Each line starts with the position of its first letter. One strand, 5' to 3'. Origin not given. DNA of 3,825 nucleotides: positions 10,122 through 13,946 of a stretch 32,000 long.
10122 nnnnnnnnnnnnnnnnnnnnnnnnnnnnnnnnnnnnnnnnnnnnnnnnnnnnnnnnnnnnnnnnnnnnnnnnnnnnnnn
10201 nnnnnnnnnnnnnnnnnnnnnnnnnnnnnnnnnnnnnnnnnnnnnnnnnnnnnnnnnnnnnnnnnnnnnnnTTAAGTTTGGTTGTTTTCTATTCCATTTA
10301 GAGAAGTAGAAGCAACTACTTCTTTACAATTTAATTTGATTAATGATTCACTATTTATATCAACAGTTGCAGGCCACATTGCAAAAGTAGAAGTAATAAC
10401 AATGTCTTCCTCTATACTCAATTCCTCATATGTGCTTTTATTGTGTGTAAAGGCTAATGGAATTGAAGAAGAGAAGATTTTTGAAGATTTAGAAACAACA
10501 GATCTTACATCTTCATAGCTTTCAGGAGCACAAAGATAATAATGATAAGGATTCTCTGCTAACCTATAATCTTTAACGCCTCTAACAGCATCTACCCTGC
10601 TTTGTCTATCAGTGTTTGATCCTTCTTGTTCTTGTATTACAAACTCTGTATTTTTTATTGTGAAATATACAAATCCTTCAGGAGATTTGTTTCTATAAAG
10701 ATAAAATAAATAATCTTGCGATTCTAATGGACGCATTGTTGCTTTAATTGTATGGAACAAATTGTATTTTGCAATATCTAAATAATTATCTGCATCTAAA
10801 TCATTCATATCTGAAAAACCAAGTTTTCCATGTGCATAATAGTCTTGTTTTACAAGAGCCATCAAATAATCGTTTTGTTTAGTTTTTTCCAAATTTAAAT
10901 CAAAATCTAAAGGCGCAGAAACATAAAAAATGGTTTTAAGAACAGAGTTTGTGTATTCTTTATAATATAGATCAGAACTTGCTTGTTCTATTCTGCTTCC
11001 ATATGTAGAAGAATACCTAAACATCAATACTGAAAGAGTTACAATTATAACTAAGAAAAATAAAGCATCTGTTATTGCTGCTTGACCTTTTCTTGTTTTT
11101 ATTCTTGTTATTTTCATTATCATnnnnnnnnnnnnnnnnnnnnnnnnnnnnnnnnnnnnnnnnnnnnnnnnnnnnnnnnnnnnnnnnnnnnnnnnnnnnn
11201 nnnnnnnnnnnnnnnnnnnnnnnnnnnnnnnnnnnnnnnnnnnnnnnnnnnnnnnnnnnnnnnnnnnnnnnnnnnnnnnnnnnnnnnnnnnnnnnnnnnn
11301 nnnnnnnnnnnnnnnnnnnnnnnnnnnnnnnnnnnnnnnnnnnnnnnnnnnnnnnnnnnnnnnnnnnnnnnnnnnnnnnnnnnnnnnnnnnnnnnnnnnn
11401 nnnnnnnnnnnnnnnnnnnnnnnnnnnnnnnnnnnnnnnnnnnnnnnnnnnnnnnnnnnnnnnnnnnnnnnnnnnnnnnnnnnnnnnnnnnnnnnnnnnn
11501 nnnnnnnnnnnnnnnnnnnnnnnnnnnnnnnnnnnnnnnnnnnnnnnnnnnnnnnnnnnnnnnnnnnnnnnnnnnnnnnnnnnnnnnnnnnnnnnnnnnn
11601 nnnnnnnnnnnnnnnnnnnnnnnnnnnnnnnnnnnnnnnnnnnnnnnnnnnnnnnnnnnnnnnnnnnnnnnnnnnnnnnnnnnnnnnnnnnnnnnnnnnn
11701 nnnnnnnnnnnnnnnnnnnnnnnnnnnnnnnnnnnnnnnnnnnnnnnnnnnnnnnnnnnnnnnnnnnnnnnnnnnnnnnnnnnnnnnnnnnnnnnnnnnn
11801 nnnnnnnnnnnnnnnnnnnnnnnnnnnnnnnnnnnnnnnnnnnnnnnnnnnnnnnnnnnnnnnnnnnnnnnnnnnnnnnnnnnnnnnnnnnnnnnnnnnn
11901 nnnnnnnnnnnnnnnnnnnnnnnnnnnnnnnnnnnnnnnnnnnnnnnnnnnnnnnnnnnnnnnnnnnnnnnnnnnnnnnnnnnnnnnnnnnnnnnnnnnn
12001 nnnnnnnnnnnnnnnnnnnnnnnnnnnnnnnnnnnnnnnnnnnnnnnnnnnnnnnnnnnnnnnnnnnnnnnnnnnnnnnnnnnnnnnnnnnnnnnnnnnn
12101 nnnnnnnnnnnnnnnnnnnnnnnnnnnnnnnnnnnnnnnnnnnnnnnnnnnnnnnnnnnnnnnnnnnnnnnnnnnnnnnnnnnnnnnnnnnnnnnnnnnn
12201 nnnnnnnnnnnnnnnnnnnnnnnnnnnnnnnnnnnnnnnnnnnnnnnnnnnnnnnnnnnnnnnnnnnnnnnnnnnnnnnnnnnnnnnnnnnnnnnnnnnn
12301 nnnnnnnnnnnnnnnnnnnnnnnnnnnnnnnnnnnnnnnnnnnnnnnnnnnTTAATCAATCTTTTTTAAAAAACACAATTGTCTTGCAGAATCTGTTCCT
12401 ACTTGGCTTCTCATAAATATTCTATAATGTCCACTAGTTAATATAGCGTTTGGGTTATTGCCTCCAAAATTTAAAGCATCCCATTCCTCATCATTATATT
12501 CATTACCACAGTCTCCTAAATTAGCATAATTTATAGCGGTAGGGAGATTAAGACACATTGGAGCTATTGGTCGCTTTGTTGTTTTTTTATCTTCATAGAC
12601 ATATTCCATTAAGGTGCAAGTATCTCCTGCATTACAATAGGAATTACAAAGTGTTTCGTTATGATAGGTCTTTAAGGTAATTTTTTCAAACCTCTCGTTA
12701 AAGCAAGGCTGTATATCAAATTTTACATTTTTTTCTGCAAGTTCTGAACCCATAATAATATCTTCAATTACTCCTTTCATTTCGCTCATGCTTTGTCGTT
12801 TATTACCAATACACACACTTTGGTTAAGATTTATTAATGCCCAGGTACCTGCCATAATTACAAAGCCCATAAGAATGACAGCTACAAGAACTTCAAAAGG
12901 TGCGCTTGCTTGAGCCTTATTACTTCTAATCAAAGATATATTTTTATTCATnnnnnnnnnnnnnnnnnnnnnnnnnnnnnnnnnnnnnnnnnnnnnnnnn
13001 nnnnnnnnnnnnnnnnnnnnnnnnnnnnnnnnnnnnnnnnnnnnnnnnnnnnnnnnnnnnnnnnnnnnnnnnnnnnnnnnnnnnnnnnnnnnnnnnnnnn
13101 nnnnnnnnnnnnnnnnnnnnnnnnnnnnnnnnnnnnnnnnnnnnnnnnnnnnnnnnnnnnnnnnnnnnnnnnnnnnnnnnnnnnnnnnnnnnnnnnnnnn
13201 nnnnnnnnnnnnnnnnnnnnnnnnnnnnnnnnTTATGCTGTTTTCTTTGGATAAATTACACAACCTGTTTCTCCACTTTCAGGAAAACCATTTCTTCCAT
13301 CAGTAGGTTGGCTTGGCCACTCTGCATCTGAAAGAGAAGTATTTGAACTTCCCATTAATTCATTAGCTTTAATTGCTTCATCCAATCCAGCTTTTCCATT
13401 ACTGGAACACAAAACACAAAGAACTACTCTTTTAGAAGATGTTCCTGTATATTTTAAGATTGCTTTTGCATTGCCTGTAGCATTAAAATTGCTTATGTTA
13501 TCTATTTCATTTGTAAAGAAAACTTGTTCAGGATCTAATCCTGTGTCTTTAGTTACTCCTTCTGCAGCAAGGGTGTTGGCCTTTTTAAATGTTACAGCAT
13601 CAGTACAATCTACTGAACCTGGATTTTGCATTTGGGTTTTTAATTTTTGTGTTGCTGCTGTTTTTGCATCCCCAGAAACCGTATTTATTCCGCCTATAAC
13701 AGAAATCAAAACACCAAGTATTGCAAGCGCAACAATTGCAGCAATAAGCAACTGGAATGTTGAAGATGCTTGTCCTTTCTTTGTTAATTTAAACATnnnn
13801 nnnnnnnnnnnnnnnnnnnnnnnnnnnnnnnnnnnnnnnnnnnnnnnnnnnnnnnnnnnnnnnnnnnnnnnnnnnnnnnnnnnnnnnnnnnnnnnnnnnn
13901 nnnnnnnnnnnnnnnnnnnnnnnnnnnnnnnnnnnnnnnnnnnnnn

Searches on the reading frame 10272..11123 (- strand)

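Call 7: search_protein_families(library=pfam, proteins=[window:10272-11123:-], max_evalue=0.1)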
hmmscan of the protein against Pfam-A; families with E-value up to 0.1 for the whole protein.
window:10272-11123:- (283 aa): 1 family
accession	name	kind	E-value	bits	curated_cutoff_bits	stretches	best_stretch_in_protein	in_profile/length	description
PF06341.16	DUF1056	-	0.069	13.9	22.2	0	17-42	14-39/64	Protein of unknown function (DUF1056)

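Call 64: search_protein_families(library=ncbifam, proteins=[window:10272-11123:-], max_evalue=0.1)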
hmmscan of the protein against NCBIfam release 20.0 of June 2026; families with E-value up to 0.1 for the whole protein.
window:10272-11123:- (283 aa): 0 families

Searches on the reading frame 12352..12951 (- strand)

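Call 7: search_protein_families(library=pfam, proteins=[window:12352-12951:-], max_evalue=0.1)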
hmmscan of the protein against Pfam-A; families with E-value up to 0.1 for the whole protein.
window:12352-12951:- (199 aa): 1 family
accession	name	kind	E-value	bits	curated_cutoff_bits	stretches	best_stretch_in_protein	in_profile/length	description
PF03146.21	NtA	-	0.061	13.6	25.1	1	55-112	33-90/115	Agrin NtA domain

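Call 64: search_protein_families(library=ncbifam, proteins=[window:12352-12951:-], max_evalue=0.1)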
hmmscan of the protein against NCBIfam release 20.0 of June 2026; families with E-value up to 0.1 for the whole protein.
window:12352-12951:- (199 aa): 1 family
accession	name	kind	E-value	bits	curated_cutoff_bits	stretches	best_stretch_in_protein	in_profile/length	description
NF037957.1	freyrasin_like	subfamily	0.0024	17.8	30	1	75-114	10-48/69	freyrasin family ranthipeptide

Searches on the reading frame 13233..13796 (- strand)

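Call 7: search_protein_families(library=pfam, proteins=[window:13233-13796:-], max_evalue=0.1)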
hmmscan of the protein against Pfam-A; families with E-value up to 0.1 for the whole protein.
window:13233-13796:- (187 aa): 0 families

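Call 64: search_protein_families(library=ncbifam, proteins=[window:13233-13796:-], max_evalue=0.1)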
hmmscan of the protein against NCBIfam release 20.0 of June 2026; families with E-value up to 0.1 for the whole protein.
window:13233-13796:- (187 aa): 2 families
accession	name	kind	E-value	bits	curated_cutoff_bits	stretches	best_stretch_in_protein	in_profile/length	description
TIGR03094.1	sulfo_cyanin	equivalog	0.043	13.3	168.4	1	11-57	3-49/195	sulfocyanin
TIGR03054.2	photo_alph_chp1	equivalog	0.064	13.5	55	1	16-78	7-71/138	photosynthetic complex assembly protein PuhC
